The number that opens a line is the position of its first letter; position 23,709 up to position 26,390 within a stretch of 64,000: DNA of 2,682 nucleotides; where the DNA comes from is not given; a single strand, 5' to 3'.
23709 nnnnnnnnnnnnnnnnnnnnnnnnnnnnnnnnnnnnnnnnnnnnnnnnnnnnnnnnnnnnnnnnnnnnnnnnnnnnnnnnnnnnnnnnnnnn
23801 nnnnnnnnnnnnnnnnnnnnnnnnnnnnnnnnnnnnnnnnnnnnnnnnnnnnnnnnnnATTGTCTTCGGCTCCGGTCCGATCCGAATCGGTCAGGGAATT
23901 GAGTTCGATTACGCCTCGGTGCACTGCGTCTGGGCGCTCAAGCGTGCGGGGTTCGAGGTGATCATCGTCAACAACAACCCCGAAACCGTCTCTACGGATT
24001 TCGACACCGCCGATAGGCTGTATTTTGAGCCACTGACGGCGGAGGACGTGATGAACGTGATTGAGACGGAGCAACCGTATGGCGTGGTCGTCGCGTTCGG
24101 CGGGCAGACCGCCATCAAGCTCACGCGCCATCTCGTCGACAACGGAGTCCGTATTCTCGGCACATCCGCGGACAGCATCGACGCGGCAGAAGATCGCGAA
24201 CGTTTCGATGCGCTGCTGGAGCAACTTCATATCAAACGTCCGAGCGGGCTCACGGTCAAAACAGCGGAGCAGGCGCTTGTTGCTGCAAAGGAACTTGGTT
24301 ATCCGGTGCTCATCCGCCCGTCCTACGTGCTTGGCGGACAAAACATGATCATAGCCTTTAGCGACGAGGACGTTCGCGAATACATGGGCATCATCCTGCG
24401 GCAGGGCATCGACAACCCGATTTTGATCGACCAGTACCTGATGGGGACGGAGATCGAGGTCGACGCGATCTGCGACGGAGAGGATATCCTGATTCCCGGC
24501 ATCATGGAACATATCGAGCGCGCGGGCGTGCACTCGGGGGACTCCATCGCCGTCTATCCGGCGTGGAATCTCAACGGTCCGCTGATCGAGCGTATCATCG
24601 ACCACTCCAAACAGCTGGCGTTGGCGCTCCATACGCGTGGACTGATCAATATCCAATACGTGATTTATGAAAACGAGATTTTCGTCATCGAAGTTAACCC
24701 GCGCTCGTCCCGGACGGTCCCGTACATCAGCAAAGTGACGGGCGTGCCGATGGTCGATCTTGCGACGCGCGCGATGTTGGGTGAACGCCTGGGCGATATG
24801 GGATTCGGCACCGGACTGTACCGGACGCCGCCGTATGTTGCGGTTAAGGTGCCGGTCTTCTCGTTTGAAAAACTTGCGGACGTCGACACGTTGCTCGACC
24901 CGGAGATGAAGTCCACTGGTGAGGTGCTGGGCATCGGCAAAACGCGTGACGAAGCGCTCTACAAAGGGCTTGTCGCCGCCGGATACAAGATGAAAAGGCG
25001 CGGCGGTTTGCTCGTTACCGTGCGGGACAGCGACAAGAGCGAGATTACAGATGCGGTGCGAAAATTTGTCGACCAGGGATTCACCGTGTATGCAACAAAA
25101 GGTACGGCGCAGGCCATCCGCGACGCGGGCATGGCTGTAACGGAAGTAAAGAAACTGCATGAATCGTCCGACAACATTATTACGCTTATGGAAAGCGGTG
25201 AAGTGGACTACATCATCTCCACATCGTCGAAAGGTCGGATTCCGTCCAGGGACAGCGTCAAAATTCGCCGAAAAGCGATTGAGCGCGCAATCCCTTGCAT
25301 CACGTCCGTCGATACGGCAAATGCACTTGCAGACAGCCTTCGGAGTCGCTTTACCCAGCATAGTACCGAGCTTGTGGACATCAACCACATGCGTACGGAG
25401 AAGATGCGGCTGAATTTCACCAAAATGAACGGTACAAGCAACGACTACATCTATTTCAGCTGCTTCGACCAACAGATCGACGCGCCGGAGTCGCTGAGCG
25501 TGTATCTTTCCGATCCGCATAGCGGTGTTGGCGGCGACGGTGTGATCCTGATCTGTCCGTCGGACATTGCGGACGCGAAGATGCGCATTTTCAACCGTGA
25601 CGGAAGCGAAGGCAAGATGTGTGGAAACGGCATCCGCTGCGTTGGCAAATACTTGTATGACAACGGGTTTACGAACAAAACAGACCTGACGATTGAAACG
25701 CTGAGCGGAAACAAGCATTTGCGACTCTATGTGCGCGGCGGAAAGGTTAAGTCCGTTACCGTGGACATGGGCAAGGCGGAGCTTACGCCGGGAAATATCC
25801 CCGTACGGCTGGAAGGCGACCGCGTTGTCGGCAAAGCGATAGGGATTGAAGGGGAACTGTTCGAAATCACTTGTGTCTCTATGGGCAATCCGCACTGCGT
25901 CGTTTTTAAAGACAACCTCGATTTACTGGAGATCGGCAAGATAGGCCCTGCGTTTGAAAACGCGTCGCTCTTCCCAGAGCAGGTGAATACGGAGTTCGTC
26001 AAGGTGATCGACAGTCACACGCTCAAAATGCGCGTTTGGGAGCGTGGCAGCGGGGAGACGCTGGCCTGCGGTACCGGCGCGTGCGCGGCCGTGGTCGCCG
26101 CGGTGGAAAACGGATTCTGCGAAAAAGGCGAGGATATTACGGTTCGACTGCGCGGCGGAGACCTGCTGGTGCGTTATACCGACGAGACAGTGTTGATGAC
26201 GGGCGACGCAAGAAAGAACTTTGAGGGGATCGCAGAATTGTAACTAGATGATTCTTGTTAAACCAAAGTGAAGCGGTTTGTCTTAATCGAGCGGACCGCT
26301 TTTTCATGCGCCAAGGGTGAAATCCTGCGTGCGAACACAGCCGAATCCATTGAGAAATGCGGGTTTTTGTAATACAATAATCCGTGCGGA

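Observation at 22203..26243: carB reads through into a complete dapF with no stop codon (CarB::DapF, 1346 aa)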

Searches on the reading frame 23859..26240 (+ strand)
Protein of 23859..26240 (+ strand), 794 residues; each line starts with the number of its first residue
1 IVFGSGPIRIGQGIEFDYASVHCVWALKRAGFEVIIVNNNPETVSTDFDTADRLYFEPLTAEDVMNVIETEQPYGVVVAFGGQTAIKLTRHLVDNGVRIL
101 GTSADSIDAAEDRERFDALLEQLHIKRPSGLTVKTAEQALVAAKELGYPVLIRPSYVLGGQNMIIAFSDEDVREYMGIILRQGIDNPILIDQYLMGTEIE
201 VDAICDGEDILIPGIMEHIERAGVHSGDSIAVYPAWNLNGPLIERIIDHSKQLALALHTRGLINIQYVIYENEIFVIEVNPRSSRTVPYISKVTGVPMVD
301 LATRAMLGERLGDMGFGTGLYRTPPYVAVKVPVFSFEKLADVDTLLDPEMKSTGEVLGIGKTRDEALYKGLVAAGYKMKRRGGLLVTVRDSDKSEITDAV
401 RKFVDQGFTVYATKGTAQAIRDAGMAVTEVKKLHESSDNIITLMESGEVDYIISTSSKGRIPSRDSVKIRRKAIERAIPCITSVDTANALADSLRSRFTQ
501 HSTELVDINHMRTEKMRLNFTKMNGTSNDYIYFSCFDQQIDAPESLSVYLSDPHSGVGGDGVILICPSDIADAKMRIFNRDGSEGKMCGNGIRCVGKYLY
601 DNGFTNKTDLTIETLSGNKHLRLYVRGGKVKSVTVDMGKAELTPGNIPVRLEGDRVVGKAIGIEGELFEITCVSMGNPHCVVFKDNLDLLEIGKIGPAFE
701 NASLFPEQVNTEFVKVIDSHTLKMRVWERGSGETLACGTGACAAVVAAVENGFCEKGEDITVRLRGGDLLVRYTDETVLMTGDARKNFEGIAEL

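Call 52: predict_structure(alignment_id=A3)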
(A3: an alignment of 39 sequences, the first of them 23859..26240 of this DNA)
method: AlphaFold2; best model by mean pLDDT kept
length: 794 residues; sequences in the alignment: 39
mean_pLDDT: 77.8   pTM: 0.58
mean pLDDT of the five models: 77.8, 76.1, 74.4, 71.5, 68.2
residues with pLDDT >= 90: 220; 70-90: 371; 50-70: 140; < 50: 63
segments of 3 or more residues with pLDDT < 50: 5-16, 42-51, 157-162, 220-229, 334-354
pLDDT, mean of each block of 10 residues (from residue 1): 47 43 71 71 46 60 82 74 66 83 76 83 90 89 87 56 67 77 70 77 87 69 36 66 89 90 83 83 58 67 83 76 63 41 30 54 72 74 86 85 89 92 94 83 89 67 65 73 74 70 52 70 81 91 73 69 93 93 83 94 94 93 92 93 89 90 88 91 90 86 86 96 92 87 96 96 92 95 89 75
secondary structure, 60 per line:
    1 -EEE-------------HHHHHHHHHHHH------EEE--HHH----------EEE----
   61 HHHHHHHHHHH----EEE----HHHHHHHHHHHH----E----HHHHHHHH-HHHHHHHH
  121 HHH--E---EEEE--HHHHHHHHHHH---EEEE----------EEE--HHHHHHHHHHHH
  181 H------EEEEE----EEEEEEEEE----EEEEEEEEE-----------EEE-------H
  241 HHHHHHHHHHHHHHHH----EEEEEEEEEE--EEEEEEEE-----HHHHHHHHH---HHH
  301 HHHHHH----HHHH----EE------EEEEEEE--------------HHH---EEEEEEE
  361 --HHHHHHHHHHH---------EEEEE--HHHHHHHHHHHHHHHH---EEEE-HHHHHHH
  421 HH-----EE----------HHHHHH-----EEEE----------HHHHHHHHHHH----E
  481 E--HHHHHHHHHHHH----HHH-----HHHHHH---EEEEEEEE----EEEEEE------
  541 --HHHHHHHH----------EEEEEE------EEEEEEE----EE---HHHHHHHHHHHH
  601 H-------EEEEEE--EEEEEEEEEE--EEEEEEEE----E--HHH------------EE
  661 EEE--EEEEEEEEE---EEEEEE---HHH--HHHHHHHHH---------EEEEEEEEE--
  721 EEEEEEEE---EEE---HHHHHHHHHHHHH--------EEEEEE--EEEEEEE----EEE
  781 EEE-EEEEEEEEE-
elements in order (helices of 4 or more, strands of 3 or more residues): E2-4 H18-29 E36-38 E54-56 H61-71 E76-78 H83-94 H104-111 H113-123 E130-133 H136-146 E150-153 E164-166 H169-181 E188-192 E197-205 E210-218 E230-232 H240-256 E261-270 E273-280 H286-294 H298-306 H311-314 E327-333 E354-360 H363-373 E383-387 H390-405 E409-412 H414-422 H440-445 E451-454 H465-475 H484-495 H508-513 E517-524 E529-534 H543-550 E561-566 E573-579 H589-601 E609-614 E617-626 E629-636 E659-663 E666-674 E678-683 H692-700 E710-718 E721-728 E732-734 H738-750 E759-764 E767-773 E778-783 E785-793

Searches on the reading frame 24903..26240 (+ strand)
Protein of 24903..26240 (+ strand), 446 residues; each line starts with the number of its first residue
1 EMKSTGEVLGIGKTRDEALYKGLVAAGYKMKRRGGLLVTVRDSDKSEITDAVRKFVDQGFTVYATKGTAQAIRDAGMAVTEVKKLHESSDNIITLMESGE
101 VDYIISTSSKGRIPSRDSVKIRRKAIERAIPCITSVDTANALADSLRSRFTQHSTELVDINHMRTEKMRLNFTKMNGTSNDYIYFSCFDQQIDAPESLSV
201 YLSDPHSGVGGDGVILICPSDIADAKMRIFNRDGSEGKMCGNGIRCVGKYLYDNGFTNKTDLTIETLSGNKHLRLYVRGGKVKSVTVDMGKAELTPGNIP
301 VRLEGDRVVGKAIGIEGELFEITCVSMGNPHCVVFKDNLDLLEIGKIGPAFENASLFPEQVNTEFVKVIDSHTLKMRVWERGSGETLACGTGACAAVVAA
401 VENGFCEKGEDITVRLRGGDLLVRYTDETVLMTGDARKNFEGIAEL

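Call 19: search_protein_representatives(protein=window:24903-26240:+)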
Query: 446 residues. Proteins with E-value up to 0.001 (for the whole library): 24574; up to 1e-10: 14541; up to 1e-30: 3504. The best 150 are listed.
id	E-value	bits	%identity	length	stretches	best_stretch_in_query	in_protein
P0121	5.4e-179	612.0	62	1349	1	1-445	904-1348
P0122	5.9e-172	588.8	59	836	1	1-445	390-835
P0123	1.9e-161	554.2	66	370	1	77-446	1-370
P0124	1.3e-142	492.1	51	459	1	1-443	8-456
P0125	3.1e-137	474.4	51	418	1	31-446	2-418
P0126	9.0e-128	443.3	96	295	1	40-249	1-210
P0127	7.4e-127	440.2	48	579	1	1-442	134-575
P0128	3.5e-120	418.3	66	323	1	19-304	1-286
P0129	4.2e-118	411.4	49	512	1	61-442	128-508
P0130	2.6e-106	372.6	51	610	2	14-294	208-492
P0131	6.4e-94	331.7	80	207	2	338-446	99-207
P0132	3.4e-92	326.0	52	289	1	158-443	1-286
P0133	1.2e-90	320.9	56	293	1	168-442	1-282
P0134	3.0e-90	319.6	69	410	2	38-226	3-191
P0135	1.4e-89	317.5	52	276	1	171-446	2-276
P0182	2.5e-74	267.2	48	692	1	150-445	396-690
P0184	7.3e-74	265.6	51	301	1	170-442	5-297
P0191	6.9e-73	262.4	50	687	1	169-446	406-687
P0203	2.6e-71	257.2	46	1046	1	140-445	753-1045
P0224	3.9e-69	250.1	42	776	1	168-441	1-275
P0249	2.6e-67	244.1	46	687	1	167-442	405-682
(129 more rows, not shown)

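Call 43: predict_structure(alignment_id=A2)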
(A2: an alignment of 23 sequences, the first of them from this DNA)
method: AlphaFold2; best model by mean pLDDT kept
length: 422 residues; sequences in the alignment: 23
mean_pLDDT: 84.9   pTM: 0.64
mean pLDDT of the five models: 84.9, 83.8, 83.7, 80.2, 79.3
residues with pLDDT >= 90: 194; 70-90: 175; 50-70: 32; < 50: 21
segments of 3 or more residues with pLDDT < 50: 126-140, 177-180
pLDDT, mean of each block of 10 residues (from residue 1): 68 89 88 92 92 93 86 91 69 79 84 82 56 42 77 84 84 53 65 94 83 82 95 95 93 92 94 88 91 91 91 90 87 88 97 86 89 97 97 93 95 87 64
secondary structure, 60 per line:
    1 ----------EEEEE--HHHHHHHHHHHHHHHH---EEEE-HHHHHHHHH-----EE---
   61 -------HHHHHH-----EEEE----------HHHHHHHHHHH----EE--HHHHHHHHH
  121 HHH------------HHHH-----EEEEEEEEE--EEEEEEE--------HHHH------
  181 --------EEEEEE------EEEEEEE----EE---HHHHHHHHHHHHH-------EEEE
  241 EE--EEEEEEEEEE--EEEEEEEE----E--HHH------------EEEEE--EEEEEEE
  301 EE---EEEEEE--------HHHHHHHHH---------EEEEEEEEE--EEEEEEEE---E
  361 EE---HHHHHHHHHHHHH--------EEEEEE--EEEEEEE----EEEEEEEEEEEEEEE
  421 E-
elements in order: E11-15 H18-33 E37-40 H42-50 H68-73 E79-82 H93-103 H112-123 H136-139 E145-153 E156-162 H171-174 E189-194 E201-207 H217-229 E237-242 E245-254 E257-264 E287-291 E294-302 E306-311 H320-328 E338-346 E349-356 E360-362 H366-378 E387-392 E395-401 E406-421

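Call 51: find_encoding_contigs(protein=P0184, flank=6000, max_places=4)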
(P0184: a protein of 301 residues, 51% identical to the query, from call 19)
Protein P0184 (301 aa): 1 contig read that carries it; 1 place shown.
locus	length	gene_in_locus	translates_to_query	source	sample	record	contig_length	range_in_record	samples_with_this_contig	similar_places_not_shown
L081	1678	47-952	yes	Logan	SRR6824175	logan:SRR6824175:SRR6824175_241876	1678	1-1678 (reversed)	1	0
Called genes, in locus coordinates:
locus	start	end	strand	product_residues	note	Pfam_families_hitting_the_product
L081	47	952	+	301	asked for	PF01678:DAP_epimerase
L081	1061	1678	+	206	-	?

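Call 58: search_protein_families(library=pfam, proteins=[P0182, P0191, P0249, P0224, P0203, P0121], max_evalue=0.00001)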
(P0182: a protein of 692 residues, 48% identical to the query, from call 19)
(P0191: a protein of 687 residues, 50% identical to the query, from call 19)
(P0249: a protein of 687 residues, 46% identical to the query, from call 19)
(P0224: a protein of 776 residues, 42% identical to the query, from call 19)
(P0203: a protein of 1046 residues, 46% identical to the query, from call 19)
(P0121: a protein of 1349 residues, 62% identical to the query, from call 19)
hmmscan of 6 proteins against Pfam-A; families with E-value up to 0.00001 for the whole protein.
P0182 (692 aa): 2 families
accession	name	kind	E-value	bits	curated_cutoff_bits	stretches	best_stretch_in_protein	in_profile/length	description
PF01678.24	DAP_epimerase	-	2e-49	167.1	34.7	2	418-543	1-121/121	Diaminopimelate epimerase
PF02786.22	CPSase_L_D2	-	2.4e-13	50.5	19.8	1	122-226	97-210/211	Carbamoyl-phosphate synthase L chain, ATP binding domain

P0191 (687 aa): 1 family
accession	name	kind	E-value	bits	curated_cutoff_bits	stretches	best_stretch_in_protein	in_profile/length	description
PF01678.24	DAP_epimerase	-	2.6e-70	234.5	34.7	2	566-678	2-119/121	Diaminopimelate epimerase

P0249 (687 aa): 2 families
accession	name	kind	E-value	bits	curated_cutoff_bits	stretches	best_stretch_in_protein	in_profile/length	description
PF01678.24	DAP_epimerase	-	2e-57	192.9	34.7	2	410-534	1-120/121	Diaminopimelate epimerase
PF00155.27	Aminotran_1_2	-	5.6e-41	141.4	19.7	1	41-388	10-361/361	Aminotransferase class I and II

P0224 (776 aa): 3 families
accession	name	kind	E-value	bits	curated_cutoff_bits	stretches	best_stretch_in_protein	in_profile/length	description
PF01678.24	DAP_epimerase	-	1e-50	171.3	34.7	2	5-125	1-118/121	Diaminopimelate epimerase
PF08245.18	Mur_ligase_M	-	7.5e-49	166.8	24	1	395-598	1-200/200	Mur ligase middle domain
PF02875.26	Mur_ligase_C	-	1.1e-32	113.9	28.4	1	619-746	1-127/127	Mur ligase, glutamate ligase domain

P0203 (1046 aa): 4 families
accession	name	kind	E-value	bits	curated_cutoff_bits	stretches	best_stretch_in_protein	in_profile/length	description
PF01678.24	DAP_epimerase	-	1.6e-49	167.4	34.7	2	924-1034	2-116/121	Diaminopimelate epimerase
PF25596.1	CPSase_L_D1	-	7.7e-39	132.6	27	2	16-113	19-114/118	Carbamoyl phosphate synthase preATP-grasp domain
PF02786.22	CPSase_L_D2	-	9.7e-23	81.2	19.8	1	126-247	90-210/211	Carbamoyl-phosphate synthase L chain, ATP binding domain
PF02787.25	CPSase_L_D3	-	4.1e-15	56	26.6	1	320-394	3-78/80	Carbamoyl-phosphate synthetase large chain, oligomerisation domain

P0121 (1349 aa): 11 families
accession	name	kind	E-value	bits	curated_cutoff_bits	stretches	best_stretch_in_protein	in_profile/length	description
PF02786.22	CPSase_L_D2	-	3.5e-115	383.3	19.8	2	128-333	1-210/211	Carbamoyl-phosphate synthase L chain, ATP binding domain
PF25596.1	CPSase_L_D1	-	2.1e-96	318.3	27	2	7-125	2-118/118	Carbamoyl phosphate synthase preATP-grasp domain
PF01678.24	DAP_epimerase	-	3.5e-60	201.9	34.7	2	1227-1341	2-120/121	Diaminopimelate epimerase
PF02787.25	CPSase_L_D3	-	1.2e-23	83.3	26.6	1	425-498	4-79/80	Carbamoyl-phosphate synthetase large chain, oligomerisation domain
PF02142.27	MGS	-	5.1e-19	68.6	24.1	1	950-1037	1-94/94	MGS-like domain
PF07478.18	Dala_Dala_lig_C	-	6.7e-15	55.6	24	1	154-301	27-174/204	D-ala D-ala ligase C-terminus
PF02222.28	ATP-grasp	-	2.6e-11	43.9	27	0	674-838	2-163/179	ATP-grasp domain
PF15632.11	ATPgrasp_Ter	-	4.6e-11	43.1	29.1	1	741-864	3-111/131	ATP-grasp in the biosynthetic pathway with Ter operon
PF02655.19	ATP-grasp_3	-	5.3e-10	40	23.2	1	675-838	11-157/160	ATP-grasp domain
PF01071.24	GARS_A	-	6.2e-09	36.4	27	1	673-837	8-188/194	Phosphoribosylglycinamide synthetase, ATP-grasp (A) domain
PF05544.16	Pro_racemase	-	1.7e-06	27.8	27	1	1117-1226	56-170/325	Proline racemase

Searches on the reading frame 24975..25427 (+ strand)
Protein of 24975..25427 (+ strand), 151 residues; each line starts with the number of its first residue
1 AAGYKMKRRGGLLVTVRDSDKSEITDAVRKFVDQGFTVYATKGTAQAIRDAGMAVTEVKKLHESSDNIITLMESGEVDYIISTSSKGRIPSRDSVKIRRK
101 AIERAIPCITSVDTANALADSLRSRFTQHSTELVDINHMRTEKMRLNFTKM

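Call 65: search_solved_structures(query=window:24975-25427:+, max_evalue=0.001, show_alignments=2)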
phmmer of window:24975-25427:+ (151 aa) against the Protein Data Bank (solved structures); distinct sequences matched with E-value up to 0.001: 8.
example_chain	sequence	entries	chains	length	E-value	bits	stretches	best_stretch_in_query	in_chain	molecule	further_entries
1a9x_A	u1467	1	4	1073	6.1e-15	58.8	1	5-128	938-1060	CARBAMOYL PHOSPHATE SYNTHETASE (LARGE CHAIN)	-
1ce8_A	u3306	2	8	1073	6.1e-15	58.8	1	5-128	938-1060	PROTEIN (CARBAMOYL-PHOSPHATE SYNTHASE) | carbamoyl phosphate synthetase large chain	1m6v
1bxr_A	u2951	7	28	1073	6.2e-15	58.8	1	5-128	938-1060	CARBAMOYL-PHOSPHATE SYNTHASE | CARBAMOYL PHOSPHATE SYNTHETASE: LARGE SUBUNIT | CARBAMOYL PHOSPHATE SYNTHETASE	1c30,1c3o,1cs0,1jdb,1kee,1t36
2yvq_A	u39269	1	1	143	1.4e-05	28.5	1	2-121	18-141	Carbamoyl-phosphate synthase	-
5dot_A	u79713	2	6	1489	0.00019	24.8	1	2-124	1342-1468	Carbamoyl-phosphate synthase [ammonia], mitochondrial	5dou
6uel_A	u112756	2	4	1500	0.00019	24.8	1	2-124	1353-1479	Carbamoyl-phosphate synthase [ammonia], mitochondrial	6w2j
5uy8_A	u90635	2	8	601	0.00078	22.9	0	12-61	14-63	Bifunctional purine biosynthesis protein PURH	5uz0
1p4r_A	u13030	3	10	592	0.00089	22.7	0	13-61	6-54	Bifunctional purine biosynthesis protein PURH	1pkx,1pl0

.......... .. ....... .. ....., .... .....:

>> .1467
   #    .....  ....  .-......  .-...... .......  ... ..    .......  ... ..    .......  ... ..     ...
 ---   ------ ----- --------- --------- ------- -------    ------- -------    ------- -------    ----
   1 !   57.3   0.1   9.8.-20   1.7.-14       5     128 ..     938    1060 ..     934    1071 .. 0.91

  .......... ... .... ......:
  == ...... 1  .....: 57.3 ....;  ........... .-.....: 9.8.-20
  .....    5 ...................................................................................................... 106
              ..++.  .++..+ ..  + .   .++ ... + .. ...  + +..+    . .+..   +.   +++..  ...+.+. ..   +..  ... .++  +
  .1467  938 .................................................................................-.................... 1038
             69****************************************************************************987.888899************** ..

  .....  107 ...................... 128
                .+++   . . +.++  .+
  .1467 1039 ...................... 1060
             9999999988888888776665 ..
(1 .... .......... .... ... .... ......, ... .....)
